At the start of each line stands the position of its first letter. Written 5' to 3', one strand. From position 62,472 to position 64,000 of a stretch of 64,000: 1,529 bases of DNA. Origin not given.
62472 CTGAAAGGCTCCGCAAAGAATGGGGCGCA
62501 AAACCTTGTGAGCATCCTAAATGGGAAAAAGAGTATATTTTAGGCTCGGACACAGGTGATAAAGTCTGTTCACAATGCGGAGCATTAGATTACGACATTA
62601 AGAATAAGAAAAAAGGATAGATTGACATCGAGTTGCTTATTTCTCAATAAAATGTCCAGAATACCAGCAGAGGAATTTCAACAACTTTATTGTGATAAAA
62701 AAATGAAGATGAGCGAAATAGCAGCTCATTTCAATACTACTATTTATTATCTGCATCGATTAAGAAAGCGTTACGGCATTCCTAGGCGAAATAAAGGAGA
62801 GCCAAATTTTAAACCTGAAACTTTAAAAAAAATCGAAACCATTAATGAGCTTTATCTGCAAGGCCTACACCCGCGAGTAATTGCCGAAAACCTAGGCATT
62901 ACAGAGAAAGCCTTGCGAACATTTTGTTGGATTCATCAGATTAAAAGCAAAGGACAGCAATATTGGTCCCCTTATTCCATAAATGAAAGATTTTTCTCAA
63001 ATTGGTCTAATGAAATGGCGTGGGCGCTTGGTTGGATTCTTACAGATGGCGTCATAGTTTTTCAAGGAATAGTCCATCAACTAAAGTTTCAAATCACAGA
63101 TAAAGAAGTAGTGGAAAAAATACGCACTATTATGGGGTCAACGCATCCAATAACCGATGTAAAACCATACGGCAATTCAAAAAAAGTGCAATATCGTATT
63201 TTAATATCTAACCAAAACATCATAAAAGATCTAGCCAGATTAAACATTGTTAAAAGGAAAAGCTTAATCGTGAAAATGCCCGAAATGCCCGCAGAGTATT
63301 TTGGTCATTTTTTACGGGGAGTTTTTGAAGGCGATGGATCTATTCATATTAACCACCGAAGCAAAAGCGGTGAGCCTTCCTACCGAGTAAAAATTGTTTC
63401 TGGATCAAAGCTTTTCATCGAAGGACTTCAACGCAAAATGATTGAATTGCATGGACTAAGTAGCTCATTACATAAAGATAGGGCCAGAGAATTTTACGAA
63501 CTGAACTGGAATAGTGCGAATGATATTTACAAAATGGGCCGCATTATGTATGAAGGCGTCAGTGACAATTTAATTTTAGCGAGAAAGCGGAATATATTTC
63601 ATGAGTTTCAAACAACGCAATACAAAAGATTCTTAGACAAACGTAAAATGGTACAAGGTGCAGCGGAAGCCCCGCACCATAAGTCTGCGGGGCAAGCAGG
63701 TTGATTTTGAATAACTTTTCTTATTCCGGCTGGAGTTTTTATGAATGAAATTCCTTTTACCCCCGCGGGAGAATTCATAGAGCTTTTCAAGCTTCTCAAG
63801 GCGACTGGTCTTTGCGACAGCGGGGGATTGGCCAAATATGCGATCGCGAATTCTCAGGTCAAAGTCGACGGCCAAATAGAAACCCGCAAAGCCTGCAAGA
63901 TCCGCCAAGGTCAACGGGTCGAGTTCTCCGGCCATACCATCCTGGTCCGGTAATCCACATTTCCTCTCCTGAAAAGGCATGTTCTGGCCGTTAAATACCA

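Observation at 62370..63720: Free-standing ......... endonuclease with HTH domains in an AT-rich insert downstream of dxs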

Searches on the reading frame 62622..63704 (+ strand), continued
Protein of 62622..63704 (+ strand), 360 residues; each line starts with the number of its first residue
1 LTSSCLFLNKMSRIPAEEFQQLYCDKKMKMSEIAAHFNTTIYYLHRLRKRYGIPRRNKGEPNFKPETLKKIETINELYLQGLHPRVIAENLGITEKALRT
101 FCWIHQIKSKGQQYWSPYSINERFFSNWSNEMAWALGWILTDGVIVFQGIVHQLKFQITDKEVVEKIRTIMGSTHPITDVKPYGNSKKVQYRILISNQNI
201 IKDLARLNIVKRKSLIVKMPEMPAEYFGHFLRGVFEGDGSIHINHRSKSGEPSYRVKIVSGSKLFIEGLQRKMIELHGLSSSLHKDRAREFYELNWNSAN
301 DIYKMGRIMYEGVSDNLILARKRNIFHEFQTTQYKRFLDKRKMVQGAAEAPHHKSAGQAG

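Call 31: search_solved_structures(query=A1, max_evalue=1, show_alignments=2)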
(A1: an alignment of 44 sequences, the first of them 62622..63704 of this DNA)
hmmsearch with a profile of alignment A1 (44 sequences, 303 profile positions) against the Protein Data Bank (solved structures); distinct sequences matched with E-value up to 1: 40.
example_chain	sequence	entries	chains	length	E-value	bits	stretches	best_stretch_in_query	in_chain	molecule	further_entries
2dch_X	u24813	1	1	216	8.5e-13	51.4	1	84-243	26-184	putative homing endonuclease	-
3uvf_A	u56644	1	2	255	3.5e-08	36.2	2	82-149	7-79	Intron-encoded DNA endonuclease I-HjeMI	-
1p8k_Z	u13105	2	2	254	1.1e-07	34.6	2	82-147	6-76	Intron-encoded endonuclease I-AniI | LAGLIDADG endonuclease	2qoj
3eh8_A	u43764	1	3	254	2.5e-07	33.5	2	82-146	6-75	Intron-encoded DNA endonuclease I-AniI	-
7qsu_A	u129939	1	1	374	3.5e-07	32.9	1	83-250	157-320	V-ATPase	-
7qss_A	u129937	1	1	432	4.8e-07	32.5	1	83-250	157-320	V-type ATP synthase alpha chain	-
2ab5_A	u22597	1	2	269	2.7e-05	26.8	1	82-150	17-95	mRNA maturase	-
5akm_A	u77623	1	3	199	2.9e-05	26.7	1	81-149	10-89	HOMING ENDONUCLEASE I-DMOI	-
1dq3_A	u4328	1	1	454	3.3e-05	26.4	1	84-278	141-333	ENDONUCLEASE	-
5ak9_A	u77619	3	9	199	3.6e-05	26.3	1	81-149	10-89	HOMING ENDONUCLEASE I-DMOI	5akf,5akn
1b24_A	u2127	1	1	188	3.8e-05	26.3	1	81-149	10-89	Homing endonuclease I-DmoI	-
4un7_G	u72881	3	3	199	4.4e-05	26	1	80-149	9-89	HOMING ENDONUCLEASE I-DMOI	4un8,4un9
2vs7_A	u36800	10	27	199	4.7e-05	26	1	81-149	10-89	HOMING ENDONUCLEASE I-DMOI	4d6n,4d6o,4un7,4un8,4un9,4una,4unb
2vs8_A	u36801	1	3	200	4.8e-05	25.9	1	81-149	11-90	HOMING ENDONUCLEASE I-DMOI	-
5a0w_A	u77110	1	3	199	6e-05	25.6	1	81-149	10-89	HOMING ENDONUCLEASE I-DMOI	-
2lvs_A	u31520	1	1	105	0.00069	22.1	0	10-53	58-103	Putative uncharacterized protein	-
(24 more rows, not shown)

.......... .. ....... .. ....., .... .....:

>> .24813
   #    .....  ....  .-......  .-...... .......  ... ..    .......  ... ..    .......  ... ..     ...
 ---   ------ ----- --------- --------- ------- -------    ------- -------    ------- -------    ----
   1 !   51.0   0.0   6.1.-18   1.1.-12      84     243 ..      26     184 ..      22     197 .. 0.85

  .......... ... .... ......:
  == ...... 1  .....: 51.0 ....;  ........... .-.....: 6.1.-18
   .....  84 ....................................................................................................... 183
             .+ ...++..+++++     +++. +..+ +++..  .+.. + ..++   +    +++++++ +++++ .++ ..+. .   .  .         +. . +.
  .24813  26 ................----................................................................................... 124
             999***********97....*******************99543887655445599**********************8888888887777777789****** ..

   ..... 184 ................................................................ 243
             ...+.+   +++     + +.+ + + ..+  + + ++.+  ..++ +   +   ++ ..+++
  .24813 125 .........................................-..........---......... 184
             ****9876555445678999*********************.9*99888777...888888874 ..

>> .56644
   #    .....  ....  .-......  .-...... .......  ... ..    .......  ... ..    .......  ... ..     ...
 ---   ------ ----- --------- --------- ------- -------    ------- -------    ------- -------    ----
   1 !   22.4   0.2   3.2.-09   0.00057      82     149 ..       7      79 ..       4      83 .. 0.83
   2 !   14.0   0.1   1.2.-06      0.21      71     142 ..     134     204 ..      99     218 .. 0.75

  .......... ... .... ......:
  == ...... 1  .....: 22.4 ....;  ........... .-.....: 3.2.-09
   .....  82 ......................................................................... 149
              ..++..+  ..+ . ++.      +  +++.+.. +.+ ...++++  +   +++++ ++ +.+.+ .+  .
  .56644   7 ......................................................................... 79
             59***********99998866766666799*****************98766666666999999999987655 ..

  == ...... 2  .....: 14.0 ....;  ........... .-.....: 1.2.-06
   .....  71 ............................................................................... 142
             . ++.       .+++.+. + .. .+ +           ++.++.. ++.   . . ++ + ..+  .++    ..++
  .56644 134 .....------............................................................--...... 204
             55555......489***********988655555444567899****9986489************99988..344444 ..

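Call 35: find_encoding_contigs(protein=P0003, flank=6000, max_places=3)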
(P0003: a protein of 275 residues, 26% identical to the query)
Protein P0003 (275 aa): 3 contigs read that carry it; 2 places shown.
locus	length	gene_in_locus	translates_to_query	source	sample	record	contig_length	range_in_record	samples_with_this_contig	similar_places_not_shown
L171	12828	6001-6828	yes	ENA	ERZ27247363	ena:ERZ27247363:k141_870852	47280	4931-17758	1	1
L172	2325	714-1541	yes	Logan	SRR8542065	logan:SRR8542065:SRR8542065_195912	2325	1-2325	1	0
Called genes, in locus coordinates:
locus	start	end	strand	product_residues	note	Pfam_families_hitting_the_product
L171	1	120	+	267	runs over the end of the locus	PF14559:TPR_19 (faint), PF13424:TPR_12 (faint), PF07719:TPR_2 (faint), PF13181:TPR_8 (faint), PF13428:TPR_14 (faint), PF13432:TPR_16 (weak), PF13174:TPR_6 (weak)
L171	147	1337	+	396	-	PF01590:GAF, PF13185:GAF_2, PF13492:GAF_3, PF00512:HisKA, PF02518:HATPase_c, PF14501:HATPase_c_5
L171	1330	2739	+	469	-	PF00072:Response_reg, PF00158:Sigma54_activat, PF14532:Sigma54_activ_2, PF07724:AAA_2 (weak), PF00004:AAA, PF07728:AAA_5, PF25601:AAA_lid_14, PF02954:HTH_8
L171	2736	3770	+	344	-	PF10114:PocR, PF01590:GAF, PF13185:GAF_2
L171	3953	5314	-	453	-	PF00309:Sigma54_AID, PF04963:Sigma54_CBD, PF04552:Sigma54_DBD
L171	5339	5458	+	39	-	-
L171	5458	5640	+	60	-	-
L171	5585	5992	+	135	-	PF02001:DUF134, PF04545:Sigma70_r4 (weak), PF08281:Sigma70_r4_2 (weak), PF13384:HTH_23 (faint), PF13551:HTH_29 (weak)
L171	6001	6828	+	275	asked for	PF14528:LAGLIDADG_3 (faint)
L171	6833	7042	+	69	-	PF12728:HTH_17 (faint), PF01381:HTH_3 (weak)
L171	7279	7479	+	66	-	-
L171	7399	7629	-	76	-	PF09383:NIL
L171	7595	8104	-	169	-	PF09835:DUF2062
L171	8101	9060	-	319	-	PF04055:Radical_SAM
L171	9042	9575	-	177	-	PF14385:DUF4416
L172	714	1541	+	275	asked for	PF14528:LAGLIDADG_3 (faint)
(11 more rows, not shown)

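Call 40: predict_structure(alignment_id=A1)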
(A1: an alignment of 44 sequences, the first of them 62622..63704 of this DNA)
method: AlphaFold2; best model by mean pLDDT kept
length: 360 residues; sequences in the alignment: 44
mean_pLDDT: 89.7   pTM: 0.77
mean pLDDT of the five models: 89.7, 88.4, 88.4, 88.3, 88.0
residues with pLDDT >= 90: 259; 70-90: 65; 50-70: 21; < 50: 15
segments of 3 or more residues with pLDDT < 50: 1-9
pLDDT, mean of each block of 10 residues (from residue 1): 46 85 96 95 92 75 76 90 89 87 78 69 98 98 92 95 98 98 93 96 96 95 98 98 83 93 98 98 94 97 98 97 96 93 90 61
secondary structure, 60 per line:
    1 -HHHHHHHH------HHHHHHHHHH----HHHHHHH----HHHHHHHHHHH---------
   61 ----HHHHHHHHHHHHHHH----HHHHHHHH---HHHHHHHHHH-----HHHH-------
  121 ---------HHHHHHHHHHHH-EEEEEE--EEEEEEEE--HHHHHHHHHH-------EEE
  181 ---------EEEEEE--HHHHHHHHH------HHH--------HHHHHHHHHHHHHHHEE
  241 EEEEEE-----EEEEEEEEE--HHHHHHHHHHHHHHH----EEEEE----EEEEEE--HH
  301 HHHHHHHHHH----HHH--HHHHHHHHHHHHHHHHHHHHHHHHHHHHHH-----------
elements in order: H2-9 H16-25 H30-36 H41-51 H65-79 H84-91 H95-104 H110-113 H130-141 E143-148 E151-158 H161-170 E178-180 E190-195 H198-206 H224-238 E239-246 E252-260 H263-277 E282-286 E291-296 H299-310 H320-349

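Call 42: fold_search(model_id=the predicted structure, library=pdb)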
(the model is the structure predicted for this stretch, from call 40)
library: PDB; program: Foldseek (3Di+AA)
matches with E <= 10: 715; with E <= 0.001: 111
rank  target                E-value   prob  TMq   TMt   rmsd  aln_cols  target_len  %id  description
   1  3eh8_A                4.7e-09  1.00  0.43  0.59   5.8       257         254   14  Crystal structure of Y2 I-AniI variant (F13Y/S111Y)/DNA complex with calcium (released 2009-01-13)
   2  1p8k_Z                1.9e-08  1.00  0.44  0.60   5.5       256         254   14  The structure and DNA recognition of a bifunctional homing endonuclease and group I intron splicing factor (released 2004-01-20)
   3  7qsu                  2.3e-08  1.00  0.40  0.39   3.1       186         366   14  Crystal structure of homing endonuclease-associated TliVMA intein (C1A, d333-339) (released 2022-03-30)
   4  3uvf_A                3.0e-08  1.00  0.40  0.55   6.3       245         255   14  Expanding LAGALIDADG endonuclease scaffold diversity by rapidly surveying evolutionary sequence space (released 2012-02-29)
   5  2ab5_B                3.9e-08  1.00  0.42  0.56   6.4       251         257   16  bI3 LAGLIDADG Maturase (released 2005-08-30)
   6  2dch                  5.4e-08  1.00  0.42  0.70   3.9       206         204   14  Crystal structure of archaeal intron-encoded homing endonuclease I-Tsp061I (released 2006-07-06)
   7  2ab5_A                5.4e-08  1.00  0.43  0.58   6.2       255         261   16  bI3 LAGLIDADG Maturase (released 2005-08-30)
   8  7qss                  1.2e-07  1.00  0.40  0.34   2.9       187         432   15  Crystal structure of homing endonuclease-associated TliVMA intein (C1A) (released 2022-03-30)
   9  2vs8_K                1.5e-07  1.00  0.36  0.68   5.5       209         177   16  The crystal structure of I-DmoI in complex with DNA and Mn (released 2008-11-11)
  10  4un7_A                1.8e-07  1.00  0.34  0.62   6.5       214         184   16  THE CRYSTAL STRUCTURE OF I-DMOI IN COMPLEX WITH ITS TARGET DNA BEFORE INCUBATION IN 5MM MN (STATE 1) (released 2014-12-03)
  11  4unb_A                2.5e-07  1.00  0.37  0.68   5.7       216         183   17  THE CRYSTAL STRUCTURE OF I-DMOI IN COMPLEX WITH ITS TARGET DNA AT 6 DAYS INCUBATION IN 5MM MN (STATE 5) (released 2014-12-17)
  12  6uw0_A                2.5e-07  1.00  0.39  0.46   9.4       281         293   13  Engineered variant of I-OnuI meganuclease with improved thermostability and fully altered specificity targeting choler (released 2019-12-18)
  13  4una_G                2.6e-07  1.00  0.36  0.68   5.5       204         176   17  THE CRYSTAL STRUCTURE OF I-DMOI IN COMPLEX WITH ITS TARGET DNA AT 2 DAYS INCUBATION IN 5MM MN (STATE 4) (released 2014-12-17)
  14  4ut0_K                2.7e-07  1.00  0.36  0.69   4.9       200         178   16  THE CRYSTAL STRUCTURE OF I-DMOI IN COMPLEX WITH ITS TARGET DNA AT 10 DAYS INCUBATION IN 5MM MN (STATE 7) (released 2014-12-17)
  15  4unc_G                3.0e-07  1.00  0.36  0.70   4.9       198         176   16  THE CRYSTAL STRUCTURE OF I-DMOI IN COMPLEX WITH ITS TARGET DNA AT 8 DAYS INCUBATION IN 5MM MN (STATE 6) (released 2014-12-17)
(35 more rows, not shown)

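Call 47: search_protein_families(library=padloc, proteins=[window:62622-63704:+], max_evalue=1)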
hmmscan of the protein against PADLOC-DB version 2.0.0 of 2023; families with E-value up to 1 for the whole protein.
window:62622-63704:+ (360 aa): 1 family
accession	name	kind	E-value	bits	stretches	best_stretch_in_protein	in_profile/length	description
PDLC03711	HEase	-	0.0013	15.5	1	212-290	226-297/389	homing endonuclease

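Call 48: find_related_loci(query=A1, collection=viral_contigs, flank=4000)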
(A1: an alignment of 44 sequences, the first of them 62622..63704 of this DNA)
Query A1 (360 aa) in viral_contigs; peptide patterns used: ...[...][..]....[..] (x = any residue, [..] = any of these).
600 stretches matched a pattern (row limit reached: there are more); 504 encode a relative of the query (tblastn E <= 1e-3); the best 80 are kept; 80 distinct loci.
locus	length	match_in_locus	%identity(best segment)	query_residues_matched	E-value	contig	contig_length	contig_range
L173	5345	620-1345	30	66-326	2e-28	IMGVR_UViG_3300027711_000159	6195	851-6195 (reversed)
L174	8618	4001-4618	33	121-331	7e-27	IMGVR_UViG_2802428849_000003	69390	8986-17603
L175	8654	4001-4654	31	118-333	9e-27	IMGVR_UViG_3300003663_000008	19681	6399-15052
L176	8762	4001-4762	31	59-326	4e-32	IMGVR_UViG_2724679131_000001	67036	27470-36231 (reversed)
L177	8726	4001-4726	30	67-327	2e-25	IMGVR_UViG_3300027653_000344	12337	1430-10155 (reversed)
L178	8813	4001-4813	30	87-352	1e-23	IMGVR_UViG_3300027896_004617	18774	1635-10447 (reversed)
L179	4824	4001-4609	32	59-252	3e-23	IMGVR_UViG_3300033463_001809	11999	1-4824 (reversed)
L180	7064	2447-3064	30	118-326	7e-23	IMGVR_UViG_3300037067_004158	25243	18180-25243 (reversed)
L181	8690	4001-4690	31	118-343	2e-22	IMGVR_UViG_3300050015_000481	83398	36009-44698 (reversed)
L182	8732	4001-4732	30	94-328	8e-22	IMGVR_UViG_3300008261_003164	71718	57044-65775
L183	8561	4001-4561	31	134-328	1e-21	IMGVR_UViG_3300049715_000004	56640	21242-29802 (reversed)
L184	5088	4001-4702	29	16-246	4e-21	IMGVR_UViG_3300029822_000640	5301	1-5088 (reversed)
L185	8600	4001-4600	32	118-329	7e-21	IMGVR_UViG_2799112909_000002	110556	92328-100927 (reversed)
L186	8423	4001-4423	33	118-252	2e-20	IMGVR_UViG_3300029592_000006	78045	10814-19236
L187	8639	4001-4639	29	118-347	1e-20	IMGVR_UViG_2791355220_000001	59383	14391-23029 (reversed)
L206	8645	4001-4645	30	121-337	9e-19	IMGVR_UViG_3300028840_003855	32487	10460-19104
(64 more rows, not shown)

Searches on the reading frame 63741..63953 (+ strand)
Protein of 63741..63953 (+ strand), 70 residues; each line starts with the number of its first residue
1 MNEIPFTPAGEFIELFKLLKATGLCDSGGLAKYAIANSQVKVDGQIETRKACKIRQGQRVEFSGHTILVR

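Call 3: search_protein_families(library=pfam, proteins=[window:63741-63953:+], max_evalue=1)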
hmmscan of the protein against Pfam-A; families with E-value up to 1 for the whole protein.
window:63741-63953:+ (70 aa): 3 families
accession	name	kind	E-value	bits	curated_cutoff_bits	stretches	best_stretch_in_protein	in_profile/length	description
PF13275.11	S4_2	-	1.9e-23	82.5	24.6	1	9-69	4-64/65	S4 domain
PF01479.30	S4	-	0.00061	19.9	22.8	1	15-59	3-47/48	S4 domain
PF22421.1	SYY_C-terminal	-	0.052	13.9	27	1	11-61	17-67/83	Tyrosine--tRNA ligase SYY-like C-terminal domain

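Call 4: search_protein_families(library=ncbifam, proteins=[window:63741-63953:+], max_evalue=1)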
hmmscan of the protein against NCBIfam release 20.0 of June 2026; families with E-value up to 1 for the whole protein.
window:63741-63953:+ (70 aa): 4 families
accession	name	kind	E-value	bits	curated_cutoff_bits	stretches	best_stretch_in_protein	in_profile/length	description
NF008561.0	PRK11507.1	equivalog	1.7e-19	69.5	95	1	12-69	11-68/70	ribosome-associated protein YbcJ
TIGR02988.1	YaaA_near_RecF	hypoth_equivalog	2.7e-14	53.1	84.75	1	10-63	6-59/60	S4 domain-containing protein YaaA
TIGR00478.1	tly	subfamily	0.015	14.6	185.8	1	15-67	2-54/228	TlyA family rRNA (cytidine-2'-O)-methyltransferase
TIGR00234.1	tyrS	equivalog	0.085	11.9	113.8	1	10-49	338-377/406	tyrosine--tRNA ligase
